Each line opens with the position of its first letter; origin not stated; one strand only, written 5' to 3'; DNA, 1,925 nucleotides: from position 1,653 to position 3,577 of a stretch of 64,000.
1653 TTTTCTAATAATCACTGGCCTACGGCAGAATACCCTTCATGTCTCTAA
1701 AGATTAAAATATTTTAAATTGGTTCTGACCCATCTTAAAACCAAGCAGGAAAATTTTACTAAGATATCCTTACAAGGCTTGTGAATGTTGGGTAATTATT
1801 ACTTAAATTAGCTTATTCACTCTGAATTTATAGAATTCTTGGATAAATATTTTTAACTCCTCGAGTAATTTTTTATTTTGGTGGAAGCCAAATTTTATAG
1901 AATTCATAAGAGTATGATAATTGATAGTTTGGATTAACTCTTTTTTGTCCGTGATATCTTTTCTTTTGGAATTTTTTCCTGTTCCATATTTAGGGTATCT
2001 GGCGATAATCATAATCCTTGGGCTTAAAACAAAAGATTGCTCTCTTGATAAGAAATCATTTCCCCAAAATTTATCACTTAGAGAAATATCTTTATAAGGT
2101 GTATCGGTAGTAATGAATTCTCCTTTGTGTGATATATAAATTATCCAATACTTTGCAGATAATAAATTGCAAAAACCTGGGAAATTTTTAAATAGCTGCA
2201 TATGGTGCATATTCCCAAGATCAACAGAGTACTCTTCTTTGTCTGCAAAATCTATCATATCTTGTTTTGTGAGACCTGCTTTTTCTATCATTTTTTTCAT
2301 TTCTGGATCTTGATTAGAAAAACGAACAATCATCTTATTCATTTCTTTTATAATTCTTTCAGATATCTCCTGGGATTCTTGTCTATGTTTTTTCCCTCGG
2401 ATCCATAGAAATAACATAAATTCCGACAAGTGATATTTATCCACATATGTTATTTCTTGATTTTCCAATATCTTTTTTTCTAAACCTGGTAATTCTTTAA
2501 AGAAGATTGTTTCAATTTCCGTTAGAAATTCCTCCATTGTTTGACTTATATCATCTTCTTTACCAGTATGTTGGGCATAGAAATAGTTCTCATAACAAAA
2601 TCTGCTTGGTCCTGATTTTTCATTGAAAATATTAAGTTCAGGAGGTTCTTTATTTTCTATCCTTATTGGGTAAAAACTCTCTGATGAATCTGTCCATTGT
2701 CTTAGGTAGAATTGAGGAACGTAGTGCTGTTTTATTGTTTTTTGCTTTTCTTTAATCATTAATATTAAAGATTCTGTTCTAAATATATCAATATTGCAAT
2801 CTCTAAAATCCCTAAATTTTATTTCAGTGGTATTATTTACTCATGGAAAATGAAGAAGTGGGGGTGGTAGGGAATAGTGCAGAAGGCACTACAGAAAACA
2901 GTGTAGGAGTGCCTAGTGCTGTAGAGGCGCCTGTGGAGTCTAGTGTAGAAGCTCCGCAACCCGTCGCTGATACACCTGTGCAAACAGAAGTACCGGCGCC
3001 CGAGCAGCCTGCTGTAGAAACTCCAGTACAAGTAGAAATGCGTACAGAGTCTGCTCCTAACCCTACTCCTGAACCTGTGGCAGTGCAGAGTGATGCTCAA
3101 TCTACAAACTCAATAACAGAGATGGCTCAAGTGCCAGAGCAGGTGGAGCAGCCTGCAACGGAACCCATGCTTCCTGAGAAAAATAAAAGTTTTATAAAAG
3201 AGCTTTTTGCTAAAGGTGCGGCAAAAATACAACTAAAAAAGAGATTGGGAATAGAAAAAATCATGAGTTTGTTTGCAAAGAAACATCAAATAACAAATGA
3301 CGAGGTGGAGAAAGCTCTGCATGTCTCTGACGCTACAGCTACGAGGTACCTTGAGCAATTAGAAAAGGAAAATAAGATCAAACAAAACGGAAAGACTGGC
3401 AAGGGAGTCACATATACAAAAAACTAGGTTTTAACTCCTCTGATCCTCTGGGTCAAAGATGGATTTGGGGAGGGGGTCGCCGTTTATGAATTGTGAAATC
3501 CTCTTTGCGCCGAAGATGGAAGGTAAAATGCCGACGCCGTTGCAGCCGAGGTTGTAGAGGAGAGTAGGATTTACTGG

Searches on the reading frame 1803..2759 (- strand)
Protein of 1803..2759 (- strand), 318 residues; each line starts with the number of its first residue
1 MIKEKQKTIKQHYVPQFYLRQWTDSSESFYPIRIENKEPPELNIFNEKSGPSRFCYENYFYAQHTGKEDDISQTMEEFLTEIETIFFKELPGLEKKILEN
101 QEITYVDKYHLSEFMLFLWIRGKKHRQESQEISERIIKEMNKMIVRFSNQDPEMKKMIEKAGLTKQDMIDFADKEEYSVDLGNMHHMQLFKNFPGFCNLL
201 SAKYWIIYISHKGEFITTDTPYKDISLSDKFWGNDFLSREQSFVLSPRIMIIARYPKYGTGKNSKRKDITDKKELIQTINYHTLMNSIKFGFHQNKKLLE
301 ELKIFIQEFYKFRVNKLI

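Call 16: search_protein_families(library=pfam, proteins=[window:1803-2759:-], max_evalue=0.01)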
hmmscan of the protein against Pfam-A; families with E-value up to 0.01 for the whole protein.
window:1803-2759:- (318 aa): 1 family
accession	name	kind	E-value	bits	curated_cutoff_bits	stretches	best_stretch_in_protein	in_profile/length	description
PF14022.11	DUF4238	-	1.9e-31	110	27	1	10-296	1-280/281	Protein of unknown function (DUF4238)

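Call 79: search_protein_families(library=padloc, proteins=[window:1803-2759:-], max_evalue=0.01)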
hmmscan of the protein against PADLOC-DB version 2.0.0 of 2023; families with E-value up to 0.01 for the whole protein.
window:1803-2759:- (318 aa): 0 families

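Call 80: search_protein_families(library=ncbifam, proteins=[window:1803-2759:-], max_evalue=0.01)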
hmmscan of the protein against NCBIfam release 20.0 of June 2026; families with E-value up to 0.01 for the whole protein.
window:1803-2759:- (318 aa): 0 families

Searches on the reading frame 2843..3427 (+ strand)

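Call 16: search_protein_families(library=pfam, proteins=[window:2843-3427:+], max_evalue=0.01)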
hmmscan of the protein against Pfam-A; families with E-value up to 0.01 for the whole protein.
window:2843-3427:+ (194 aa): 3 families
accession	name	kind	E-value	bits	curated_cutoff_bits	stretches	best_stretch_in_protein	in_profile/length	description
PF04703.18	FaeA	-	0.00034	21.3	20.7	1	138-189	3-54/62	FaeA-like protein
PF13412.12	HTH_24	-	0.00059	19.8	21.9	1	139-180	7-48/48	Winged helix-turn-helix DNA-binding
PF08279.18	HTH_11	-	0.0021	18.4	25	1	138-179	3-44/55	HTH domain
